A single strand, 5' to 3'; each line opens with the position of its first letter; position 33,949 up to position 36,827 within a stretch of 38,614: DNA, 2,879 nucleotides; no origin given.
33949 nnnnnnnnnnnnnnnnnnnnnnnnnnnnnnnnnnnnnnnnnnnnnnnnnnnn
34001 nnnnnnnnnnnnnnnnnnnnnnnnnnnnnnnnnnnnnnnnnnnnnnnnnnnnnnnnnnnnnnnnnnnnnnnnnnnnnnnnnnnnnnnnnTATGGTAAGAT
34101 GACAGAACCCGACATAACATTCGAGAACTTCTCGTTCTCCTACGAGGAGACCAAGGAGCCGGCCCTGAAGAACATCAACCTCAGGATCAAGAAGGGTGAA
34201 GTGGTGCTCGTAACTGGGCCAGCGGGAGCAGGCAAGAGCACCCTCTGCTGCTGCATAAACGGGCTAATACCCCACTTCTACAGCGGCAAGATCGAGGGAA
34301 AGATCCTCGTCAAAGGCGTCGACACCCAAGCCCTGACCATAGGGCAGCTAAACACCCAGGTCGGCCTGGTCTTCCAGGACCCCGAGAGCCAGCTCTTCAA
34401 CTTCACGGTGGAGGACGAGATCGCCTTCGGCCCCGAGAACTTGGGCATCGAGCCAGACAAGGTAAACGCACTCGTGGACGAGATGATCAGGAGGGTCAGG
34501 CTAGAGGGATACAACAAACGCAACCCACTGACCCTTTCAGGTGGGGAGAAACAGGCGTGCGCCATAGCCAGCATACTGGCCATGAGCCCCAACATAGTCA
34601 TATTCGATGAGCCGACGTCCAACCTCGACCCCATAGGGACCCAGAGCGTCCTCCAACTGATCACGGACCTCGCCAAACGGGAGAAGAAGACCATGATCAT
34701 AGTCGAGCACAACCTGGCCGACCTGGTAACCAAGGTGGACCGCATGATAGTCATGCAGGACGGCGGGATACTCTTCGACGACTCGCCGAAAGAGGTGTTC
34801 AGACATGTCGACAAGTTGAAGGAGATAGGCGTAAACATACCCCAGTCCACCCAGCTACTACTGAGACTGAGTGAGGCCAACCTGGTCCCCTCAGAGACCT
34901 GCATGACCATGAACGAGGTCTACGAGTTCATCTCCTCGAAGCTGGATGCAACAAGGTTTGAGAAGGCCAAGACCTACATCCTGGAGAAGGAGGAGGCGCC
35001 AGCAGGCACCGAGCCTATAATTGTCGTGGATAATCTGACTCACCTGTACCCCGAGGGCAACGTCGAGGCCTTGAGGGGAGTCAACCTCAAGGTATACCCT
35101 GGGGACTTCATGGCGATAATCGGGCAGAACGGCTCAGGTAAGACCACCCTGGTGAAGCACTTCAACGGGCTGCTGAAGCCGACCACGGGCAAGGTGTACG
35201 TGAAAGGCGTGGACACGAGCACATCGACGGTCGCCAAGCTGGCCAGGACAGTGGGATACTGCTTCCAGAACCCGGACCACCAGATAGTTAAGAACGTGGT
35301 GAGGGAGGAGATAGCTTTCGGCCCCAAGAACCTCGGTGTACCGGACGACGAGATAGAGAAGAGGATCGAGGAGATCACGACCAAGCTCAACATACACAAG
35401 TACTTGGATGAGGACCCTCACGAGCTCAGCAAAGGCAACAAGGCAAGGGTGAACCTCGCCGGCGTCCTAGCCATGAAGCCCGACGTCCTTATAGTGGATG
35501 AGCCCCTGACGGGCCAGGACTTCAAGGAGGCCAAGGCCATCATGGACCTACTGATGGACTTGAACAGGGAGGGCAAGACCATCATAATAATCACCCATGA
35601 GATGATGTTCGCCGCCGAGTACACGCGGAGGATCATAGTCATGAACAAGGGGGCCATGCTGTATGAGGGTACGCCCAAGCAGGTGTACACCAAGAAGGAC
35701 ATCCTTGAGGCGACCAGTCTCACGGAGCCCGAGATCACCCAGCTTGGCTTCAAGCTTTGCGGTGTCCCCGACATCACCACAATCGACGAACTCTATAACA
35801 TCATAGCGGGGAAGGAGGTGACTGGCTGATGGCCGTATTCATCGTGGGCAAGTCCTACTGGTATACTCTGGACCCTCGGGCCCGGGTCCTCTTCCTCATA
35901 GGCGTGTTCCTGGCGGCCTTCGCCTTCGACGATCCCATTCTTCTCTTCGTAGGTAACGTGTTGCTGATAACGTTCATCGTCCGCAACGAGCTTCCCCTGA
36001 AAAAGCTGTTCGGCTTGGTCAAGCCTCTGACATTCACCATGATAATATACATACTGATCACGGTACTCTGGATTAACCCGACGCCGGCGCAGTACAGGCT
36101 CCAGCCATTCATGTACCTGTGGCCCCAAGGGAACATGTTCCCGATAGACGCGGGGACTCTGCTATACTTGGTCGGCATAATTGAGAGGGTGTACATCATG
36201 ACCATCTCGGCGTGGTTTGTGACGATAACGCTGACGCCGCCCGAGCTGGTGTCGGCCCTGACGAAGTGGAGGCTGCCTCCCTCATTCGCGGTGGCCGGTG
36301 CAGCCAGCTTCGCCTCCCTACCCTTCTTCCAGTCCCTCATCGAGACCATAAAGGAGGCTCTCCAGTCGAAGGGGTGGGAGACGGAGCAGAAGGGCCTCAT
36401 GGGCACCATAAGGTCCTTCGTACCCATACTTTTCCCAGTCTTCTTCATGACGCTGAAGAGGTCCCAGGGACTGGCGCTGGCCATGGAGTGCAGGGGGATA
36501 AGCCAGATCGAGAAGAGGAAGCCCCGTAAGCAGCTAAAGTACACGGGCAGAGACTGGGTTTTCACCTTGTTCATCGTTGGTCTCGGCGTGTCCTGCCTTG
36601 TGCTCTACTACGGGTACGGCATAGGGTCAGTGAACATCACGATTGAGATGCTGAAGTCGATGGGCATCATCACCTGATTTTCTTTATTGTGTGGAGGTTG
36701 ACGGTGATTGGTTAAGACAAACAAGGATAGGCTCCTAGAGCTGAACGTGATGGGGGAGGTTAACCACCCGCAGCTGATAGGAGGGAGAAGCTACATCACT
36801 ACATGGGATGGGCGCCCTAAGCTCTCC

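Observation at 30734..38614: ECF-type importer operon with an embedded TldD/TldE protease pair and two uncharacterised tandem paralogs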

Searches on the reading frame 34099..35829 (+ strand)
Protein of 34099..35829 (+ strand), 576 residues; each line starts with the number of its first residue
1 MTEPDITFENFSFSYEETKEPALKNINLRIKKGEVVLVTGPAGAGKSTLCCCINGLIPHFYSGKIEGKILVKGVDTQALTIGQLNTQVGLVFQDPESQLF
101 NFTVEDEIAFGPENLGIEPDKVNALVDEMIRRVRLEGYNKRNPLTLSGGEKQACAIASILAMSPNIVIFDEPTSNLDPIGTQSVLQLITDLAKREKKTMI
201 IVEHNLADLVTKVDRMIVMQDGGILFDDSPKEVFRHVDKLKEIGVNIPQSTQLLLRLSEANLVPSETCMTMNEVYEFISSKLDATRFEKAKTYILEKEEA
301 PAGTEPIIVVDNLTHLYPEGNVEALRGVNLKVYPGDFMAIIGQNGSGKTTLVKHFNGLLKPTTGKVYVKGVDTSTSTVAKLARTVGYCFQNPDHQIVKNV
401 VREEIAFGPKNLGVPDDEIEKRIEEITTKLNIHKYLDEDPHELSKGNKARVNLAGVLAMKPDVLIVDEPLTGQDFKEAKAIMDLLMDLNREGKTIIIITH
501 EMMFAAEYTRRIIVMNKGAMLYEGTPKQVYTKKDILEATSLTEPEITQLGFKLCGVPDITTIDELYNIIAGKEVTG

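Call 3: search_protein_families(library=pfam, proteins=[window:34099-35829:+], max_evalue=0.1)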
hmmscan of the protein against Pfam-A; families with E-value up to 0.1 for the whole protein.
window:34099-35829:+ (576 aa): 49 families (the best 25 are shown)
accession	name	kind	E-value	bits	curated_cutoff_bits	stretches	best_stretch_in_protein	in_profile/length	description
PF00005.33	ABC_tran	-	7.6e-61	205.1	25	2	325-470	1-136/137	ABC transporter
PF13304.12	AAA_21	-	1.4e-16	61.9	27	3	133-193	225-288/304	AAA domain, putative AbiEii toxin, Type IV TA system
PF02463.25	SMC_N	-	8.6e-12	45.4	40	2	34-217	25-209/220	RecF/RecN/SMC N terminal domain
PF13555.12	AAA_29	-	2.2e-09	37.4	27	2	329-363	16-50/61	P-loop containing region of AAA domain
PF13401.12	AAA_22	-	4.2e-08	34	27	1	336-386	6-59/130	AAA domain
PF13191.12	AAA_16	-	2.6e-07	31.7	32.6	1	31-53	20-44/167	AAA ATPase domain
PF13476.12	AAA_23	-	4.1e-07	31.3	27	2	24-55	13-41/201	AAA domain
PF13166.12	AAA_13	-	6.8e-07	28.8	36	0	132-206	487-571/713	AAA domain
PF03193.22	RsgA_GTPase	-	9.8e-07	29.2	30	1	335-377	106-151/174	RsgA GTPase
PF25199.1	nSTAND_NTPase5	-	4.1e-06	27.1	34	1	30-49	38-57/145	Novel STAND NTPase 5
PF13481.12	AAA_25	-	4.6e-06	26.8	27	1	16-51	16-51/195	AAA domain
PF01078.27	Mg_chelatase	-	4.9e-06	26.5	20.3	0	322-395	9-84/207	Magnesium chelatase, subunit ChlI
PF05729.18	NACHT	-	8.5e-06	26.1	26.7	1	337-356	2-21/167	NACHT domain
PF01637.24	ATPase_2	-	2.3e-05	24.8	33.2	1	335-503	20-120/225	ATPase domain predominantly from Archaea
PF20720.3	nSTAND3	-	3.9e-05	23.8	27.2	0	22-52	6-36/155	Novel STAND NTPase 3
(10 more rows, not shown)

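Call 4: search_protein_families(library=ncbifam, proteins=[window:34099-35829:+], max_evalue=0.1)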
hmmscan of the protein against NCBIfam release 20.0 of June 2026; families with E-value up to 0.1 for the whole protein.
window:34099-35829:+ (576 aa): 226 families (the best 25 are shown)
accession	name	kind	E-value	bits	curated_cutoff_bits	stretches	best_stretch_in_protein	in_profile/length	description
TIGR04520.1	ECF_ATPase_1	equivalog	3.9e-157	521.6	315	2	6-277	1-267/269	energy-coupling factor transporter ATPase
TIGR04521.1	ECF_ATPase_2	equivalog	1.9e-153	509.4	330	2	308-553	1-256/279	energy-coupling factor transporter ATPase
NF010158.0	PRK13637.1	equivalog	4e-132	439.6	390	2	6-281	3-280/287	energy-coupling factor transporter ATPase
NF010156.0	PRK13635.1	equivalog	1.2e-129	431.4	392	2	2-276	2-270/279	energy-coupling factor ABC transporter ATP-binding protein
NF010155.0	PRK13634.1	equivalog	1.4e-122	408.5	413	2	5-284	2-285/290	energy-coupling factor ABC transporter ATP-binding protein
NF010171.0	PRK13652.1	equivalog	2.6e-118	394.1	476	2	308-549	4-245/277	cobalt transporter ATP-binding subunit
NF010157.0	PRK13636.1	equivalog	1e-111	372.7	463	2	306-549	4-249/285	cobalt transporter ATP-binding subunit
NF010166.0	PRK13646.1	equivalog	3.7e-104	348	458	2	310-550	5-254/286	energy-coupling factor transporter ATPase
TIGR01166.1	cbiO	subfamily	7.4e-104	345.2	211.8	2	320-502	3-187/190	cobalt ABC transporter, ATP-binding protein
NF010170.0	PRK13651.1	equivalog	3.9e-103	344.6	432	3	21-283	21-301/308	cobalt transporter ATP-binding subunit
NF010153.0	PRK13631.1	equivalog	1.1e-101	340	463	2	301-554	15-288/320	cobalt transporter ATP-binding subunit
NF010167.0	PRK13648.1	subfamily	1.6e-96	322.9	241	2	305-545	5-245/269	energy-coupling factor transporter ATPase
TIGR00972.1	3a0107s01c2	equivalog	4.2e-82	275.2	343.2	2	6-237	2-234/248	phosphate ABC transporter ATP-binding protein PstB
TIGR03375.1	type_I_sec_LssB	subfamily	2.9e-81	273.8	693.1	2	5-238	465-693/696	type I secretion system permease/ATPase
TIGR02673.1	FtsE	equivalog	4.5e-80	268.3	264.85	2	307-518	1-213/214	cell division ATP-binding protein FtsE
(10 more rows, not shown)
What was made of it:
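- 34099..35829 (+): Fused EcfA-EcfA' ATPase. TIGR04520 at 521.6 bits and TIGR04521 at 509.4 bits, both above cut-off, and two ABC_tran domains (calls 3 and 4).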

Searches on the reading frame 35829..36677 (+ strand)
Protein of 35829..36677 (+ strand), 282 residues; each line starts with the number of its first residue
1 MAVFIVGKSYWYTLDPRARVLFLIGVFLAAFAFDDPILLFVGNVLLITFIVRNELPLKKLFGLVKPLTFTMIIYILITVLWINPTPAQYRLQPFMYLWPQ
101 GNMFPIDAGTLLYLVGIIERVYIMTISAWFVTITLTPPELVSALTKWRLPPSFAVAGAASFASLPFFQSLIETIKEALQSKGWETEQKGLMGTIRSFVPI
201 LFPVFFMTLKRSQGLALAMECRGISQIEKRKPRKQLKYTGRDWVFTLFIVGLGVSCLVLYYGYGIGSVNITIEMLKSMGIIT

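Call 3: search_protein_families(library=pfam, proteins=[window:35829-36677:+], max_evalue=0.1)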
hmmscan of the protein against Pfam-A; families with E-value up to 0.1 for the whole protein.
window:35829-36677:+ (282 aa): 1 family
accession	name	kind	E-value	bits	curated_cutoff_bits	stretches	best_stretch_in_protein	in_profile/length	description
PF02361.21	CbiQ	-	4.2e-19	69.5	25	1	12-230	6-213/216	Cobalt transport protein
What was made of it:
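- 35829..36677 (+): EcfT (CbiQ-type) transmembrane scaffold subunit. Its start overlaps the ATPase stop (TGATG). PF02361 at 69.5 bits, cut-off 25 (call 3).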

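Call 4: search_protein_families(library=ncbifam, proteins=[window:35829-36677:+], max_evalue=0.1)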
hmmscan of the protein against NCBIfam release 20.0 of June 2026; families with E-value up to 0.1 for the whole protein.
window:35829-36677:+ (282 aa): 3 families
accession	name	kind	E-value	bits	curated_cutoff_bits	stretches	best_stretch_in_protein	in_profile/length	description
TIGR02454.1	ECF_T_CbiQ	equivalog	4.2e-13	49.6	111.8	1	14-222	1-200/200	cobalt ECF transporter T component CbiQ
NF046081.1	exosort_XrtX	exception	0.0019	18.2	170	1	37-82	111-156/168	exosortase X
NF008364.0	PRK11160.1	equivalog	0.046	12.3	630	1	91-134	4-46/575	heme ABC transporter ATP-binding protein/permease CydC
